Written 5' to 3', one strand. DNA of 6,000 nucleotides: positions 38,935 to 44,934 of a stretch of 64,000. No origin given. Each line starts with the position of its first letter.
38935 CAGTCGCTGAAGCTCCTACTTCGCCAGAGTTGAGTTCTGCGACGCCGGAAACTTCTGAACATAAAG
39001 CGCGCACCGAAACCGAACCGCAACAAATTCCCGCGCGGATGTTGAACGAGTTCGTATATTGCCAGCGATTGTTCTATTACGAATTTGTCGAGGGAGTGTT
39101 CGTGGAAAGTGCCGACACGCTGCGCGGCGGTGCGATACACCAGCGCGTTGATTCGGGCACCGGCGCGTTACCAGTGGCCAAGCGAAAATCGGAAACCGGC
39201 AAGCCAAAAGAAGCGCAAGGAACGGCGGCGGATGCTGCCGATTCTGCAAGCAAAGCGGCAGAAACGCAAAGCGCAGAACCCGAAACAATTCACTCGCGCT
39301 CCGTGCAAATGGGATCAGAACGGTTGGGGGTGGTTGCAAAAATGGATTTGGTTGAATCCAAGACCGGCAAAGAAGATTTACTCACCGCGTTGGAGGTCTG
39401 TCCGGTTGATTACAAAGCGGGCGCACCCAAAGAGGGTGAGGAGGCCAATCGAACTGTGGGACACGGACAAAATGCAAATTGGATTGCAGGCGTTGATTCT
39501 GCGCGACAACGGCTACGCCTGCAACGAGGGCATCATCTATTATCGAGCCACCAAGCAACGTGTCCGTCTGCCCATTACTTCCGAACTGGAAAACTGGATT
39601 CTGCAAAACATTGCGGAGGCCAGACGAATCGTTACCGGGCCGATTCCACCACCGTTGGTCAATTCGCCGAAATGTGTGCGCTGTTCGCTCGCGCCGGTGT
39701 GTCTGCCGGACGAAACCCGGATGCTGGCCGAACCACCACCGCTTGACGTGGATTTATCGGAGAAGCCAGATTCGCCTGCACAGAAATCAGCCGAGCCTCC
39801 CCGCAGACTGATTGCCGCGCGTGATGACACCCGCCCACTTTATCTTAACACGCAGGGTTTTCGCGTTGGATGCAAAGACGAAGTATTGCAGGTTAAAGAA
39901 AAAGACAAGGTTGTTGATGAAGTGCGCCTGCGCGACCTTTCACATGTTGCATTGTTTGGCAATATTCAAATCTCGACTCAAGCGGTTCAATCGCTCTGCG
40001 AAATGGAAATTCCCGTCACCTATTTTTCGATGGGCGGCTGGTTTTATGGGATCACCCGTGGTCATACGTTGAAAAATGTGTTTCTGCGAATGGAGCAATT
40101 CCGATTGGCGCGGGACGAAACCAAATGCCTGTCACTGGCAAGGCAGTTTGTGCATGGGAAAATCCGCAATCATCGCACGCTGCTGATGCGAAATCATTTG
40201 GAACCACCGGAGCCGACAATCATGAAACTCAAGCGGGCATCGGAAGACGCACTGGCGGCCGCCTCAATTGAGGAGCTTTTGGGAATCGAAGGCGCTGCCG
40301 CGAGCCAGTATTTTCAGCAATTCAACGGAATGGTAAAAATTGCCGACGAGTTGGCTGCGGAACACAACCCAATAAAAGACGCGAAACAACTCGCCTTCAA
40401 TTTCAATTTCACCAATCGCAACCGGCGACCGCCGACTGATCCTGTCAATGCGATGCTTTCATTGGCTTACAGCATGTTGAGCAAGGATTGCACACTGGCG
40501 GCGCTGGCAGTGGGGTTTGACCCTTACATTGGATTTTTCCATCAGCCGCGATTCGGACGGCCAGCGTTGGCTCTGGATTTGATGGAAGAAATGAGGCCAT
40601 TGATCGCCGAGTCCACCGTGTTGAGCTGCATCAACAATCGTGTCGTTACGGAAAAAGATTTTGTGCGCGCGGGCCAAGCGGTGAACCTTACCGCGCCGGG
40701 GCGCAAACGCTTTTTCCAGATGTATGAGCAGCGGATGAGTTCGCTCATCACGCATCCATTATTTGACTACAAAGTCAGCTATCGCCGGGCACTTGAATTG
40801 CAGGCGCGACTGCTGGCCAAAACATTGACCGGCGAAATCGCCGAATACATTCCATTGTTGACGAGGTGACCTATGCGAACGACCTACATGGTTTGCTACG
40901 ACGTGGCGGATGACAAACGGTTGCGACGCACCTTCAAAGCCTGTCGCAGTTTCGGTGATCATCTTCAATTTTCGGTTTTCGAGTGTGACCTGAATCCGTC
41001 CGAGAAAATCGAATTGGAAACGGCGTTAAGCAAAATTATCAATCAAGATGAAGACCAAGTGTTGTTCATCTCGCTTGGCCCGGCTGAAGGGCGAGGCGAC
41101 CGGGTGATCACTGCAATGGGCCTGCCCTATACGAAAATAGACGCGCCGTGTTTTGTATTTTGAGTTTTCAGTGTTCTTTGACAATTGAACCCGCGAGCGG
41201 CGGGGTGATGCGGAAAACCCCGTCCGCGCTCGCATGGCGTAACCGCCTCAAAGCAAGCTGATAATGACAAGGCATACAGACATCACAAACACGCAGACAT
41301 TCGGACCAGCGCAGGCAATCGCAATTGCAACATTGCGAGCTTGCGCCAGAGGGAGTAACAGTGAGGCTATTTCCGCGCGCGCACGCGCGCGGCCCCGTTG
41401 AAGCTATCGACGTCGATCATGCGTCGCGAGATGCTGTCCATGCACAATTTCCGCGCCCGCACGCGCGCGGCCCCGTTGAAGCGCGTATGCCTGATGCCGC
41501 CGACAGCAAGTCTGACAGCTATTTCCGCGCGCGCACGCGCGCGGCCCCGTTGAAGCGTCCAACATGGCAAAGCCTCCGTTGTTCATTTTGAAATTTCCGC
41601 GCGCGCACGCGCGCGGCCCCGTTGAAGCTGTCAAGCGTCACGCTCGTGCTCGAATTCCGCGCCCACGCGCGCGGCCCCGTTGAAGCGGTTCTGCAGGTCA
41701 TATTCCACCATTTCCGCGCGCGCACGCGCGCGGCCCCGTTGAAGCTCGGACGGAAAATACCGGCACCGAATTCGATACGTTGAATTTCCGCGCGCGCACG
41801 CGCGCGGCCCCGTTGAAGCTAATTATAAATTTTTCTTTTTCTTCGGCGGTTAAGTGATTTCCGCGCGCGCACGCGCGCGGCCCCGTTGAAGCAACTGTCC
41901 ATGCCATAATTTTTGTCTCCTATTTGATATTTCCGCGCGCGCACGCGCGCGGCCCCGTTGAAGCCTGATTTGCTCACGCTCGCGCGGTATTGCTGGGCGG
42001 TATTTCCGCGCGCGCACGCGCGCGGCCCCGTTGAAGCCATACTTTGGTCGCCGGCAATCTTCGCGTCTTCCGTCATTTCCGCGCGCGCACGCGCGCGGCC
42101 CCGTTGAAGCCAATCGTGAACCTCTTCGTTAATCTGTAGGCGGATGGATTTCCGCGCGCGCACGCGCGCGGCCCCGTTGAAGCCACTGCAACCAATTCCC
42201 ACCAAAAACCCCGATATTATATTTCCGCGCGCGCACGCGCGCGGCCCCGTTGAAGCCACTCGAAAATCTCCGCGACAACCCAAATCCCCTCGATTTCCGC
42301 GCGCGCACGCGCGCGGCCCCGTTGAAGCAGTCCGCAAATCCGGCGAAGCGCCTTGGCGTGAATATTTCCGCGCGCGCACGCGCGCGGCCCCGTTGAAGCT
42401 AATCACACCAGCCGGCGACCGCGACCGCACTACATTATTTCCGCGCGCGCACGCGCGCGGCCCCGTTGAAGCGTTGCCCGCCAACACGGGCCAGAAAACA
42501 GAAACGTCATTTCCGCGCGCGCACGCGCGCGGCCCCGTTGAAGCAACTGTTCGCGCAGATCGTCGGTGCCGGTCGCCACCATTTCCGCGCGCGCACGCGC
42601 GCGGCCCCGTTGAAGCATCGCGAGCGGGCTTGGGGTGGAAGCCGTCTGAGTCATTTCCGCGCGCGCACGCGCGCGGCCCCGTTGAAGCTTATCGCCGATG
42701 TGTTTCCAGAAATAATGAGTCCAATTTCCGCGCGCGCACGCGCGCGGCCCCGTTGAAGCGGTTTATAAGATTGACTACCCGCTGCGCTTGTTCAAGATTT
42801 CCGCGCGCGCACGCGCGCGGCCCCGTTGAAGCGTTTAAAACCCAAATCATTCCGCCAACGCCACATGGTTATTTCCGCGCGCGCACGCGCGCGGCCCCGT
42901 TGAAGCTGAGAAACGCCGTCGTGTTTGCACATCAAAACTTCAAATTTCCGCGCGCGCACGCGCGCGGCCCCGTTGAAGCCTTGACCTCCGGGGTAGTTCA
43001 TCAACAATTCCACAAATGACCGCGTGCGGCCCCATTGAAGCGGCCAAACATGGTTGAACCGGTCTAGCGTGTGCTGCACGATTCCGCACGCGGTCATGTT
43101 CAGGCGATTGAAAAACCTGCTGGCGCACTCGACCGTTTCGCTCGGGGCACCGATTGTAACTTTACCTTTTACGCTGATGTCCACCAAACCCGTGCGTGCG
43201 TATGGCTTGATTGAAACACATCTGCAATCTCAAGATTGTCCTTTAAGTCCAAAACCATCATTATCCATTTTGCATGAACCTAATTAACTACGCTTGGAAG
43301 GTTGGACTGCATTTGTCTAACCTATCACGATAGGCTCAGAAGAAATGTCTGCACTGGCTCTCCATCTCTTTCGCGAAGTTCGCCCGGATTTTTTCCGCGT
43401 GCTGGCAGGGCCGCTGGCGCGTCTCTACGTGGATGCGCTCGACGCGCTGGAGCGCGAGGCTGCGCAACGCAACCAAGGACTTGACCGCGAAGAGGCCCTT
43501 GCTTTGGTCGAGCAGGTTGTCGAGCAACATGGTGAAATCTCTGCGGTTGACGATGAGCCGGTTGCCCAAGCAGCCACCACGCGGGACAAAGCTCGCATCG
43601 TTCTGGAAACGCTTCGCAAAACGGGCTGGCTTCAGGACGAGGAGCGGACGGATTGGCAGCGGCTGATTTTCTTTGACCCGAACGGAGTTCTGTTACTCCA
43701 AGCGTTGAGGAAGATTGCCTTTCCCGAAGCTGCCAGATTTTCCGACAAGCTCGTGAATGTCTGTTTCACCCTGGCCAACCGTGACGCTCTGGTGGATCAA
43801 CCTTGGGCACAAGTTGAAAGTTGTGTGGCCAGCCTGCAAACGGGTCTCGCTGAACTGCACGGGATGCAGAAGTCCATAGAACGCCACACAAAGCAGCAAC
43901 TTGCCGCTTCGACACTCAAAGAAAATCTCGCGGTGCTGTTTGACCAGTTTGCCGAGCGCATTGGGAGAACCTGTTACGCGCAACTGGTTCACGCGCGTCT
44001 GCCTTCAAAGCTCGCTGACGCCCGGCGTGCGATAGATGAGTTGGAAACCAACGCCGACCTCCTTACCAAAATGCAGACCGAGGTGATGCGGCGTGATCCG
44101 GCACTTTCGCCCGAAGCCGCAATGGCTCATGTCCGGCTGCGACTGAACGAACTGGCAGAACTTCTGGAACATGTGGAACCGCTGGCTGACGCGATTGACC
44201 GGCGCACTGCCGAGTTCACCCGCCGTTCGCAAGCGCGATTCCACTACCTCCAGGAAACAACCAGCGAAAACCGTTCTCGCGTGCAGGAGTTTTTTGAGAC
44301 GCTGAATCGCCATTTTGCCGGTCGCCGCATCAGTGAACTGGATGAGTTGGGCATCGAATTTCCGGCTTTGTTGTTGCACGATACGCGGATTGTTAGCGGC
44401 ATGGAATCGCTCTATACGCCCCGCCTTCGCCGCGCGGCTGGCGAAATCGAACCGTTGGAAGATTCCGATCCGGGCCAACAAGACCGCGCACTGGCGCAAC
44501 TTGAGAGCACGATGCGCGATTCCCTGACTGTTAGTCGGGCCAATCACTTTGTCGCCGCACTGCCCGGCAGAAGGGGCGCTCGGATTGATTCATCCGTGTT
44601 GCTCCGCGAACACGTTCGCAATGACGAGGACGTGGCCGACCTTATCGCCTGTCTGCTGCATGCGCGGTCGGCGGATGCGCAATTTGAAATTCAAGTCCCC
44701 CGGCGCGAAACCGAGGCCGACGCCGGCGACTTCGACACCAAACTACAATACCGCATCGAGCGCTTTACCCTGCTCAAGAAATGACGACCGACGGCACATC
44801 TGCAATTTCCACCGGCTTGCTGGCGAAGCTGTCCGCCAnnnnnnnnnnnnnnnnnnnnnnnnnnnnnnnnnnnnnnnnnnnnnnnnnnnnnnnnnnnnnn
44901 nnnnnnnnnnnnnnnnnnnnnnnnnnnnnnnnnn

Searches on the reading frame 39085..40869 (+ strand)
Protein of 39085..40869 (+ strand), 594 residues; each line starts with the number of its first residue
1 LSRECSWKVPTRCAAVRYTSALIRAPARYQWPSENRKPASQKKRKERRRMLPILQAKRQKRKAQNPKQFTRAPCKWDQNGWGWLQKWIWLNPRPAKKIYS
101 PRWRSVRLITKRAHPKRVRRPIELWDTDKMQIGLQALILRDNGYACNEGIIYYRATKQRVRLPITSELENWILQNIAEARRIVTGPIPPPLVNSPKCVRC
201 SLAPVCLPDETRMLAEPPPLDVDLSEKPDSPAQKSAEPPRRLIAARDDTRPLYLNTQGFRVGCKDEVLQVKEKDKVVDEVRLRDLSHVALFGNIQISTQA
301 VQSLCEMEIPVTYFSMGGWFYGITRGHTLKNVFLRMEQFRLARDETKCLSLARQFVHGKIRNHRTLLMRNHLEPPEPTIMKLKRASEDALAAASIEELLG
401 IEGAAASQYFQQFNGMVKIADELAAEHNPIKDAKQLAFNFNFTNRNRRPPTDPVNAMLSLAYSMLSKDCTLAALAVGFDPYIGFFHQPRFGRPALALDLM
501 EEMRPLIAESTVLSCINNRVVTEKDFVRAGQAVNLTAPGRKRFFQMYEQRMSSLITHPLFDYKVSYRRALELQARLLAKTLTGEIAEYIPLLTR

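Call 14: search_protein_families(library=pfam, max_evalue=0.001, proteins=[window:39085-40869:+])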
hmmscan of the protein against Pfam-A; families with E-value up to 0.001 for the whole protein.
window:39085-40869:+ (594 aa): 2 families
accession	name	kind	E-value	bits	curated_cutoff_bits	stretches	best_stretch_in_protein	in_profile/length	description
PF01867.21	Cas_Cas1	-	4.6e-89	298.8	22.3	1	252-549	1-283/283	CRISPR associated protein Cas1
PF01930.23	Cas_Cas4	-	1.6e-11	45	22.7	1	126-207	79-159/160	Domain of unknown function DUF83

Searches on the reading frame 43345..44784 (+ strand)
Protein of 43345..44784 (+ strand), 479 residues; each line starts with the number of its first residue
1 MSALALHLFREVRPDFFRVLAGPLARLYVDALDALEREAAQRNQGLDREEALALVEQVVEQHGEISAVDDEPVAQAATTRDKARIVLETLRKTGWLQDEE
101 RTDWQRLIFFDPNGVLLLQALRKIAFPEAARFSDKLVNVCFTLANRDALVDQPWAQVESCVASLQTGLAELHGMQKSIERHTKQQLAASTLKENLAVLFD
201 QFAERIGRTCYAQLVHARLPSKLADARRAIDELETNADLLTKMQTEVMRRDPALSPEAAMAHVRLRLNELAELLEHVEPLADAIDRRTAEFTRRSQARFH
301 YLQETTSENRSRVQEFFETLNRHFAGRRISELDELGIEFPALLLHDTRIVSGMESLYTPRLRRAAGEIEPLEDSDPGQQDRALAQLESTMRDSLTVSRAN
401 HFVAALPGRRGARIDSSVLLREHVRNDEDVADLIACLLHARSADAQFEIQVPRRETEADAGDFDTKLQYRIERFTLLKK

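Call 15: search_protein_families(library=pfam, max_evalue=0.001, proteins=[window:43345-44784:+])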
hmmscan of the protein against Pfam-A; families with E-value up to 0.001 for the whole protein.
window:43345-44784:+ (479 aa): 1 family
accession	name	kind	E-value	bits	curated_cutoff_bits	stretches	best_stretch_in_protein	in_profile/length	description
PF18982.5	JetA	-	3.2e-41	141.7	26.2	1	41-457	8-418/434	Wadjet protein JetA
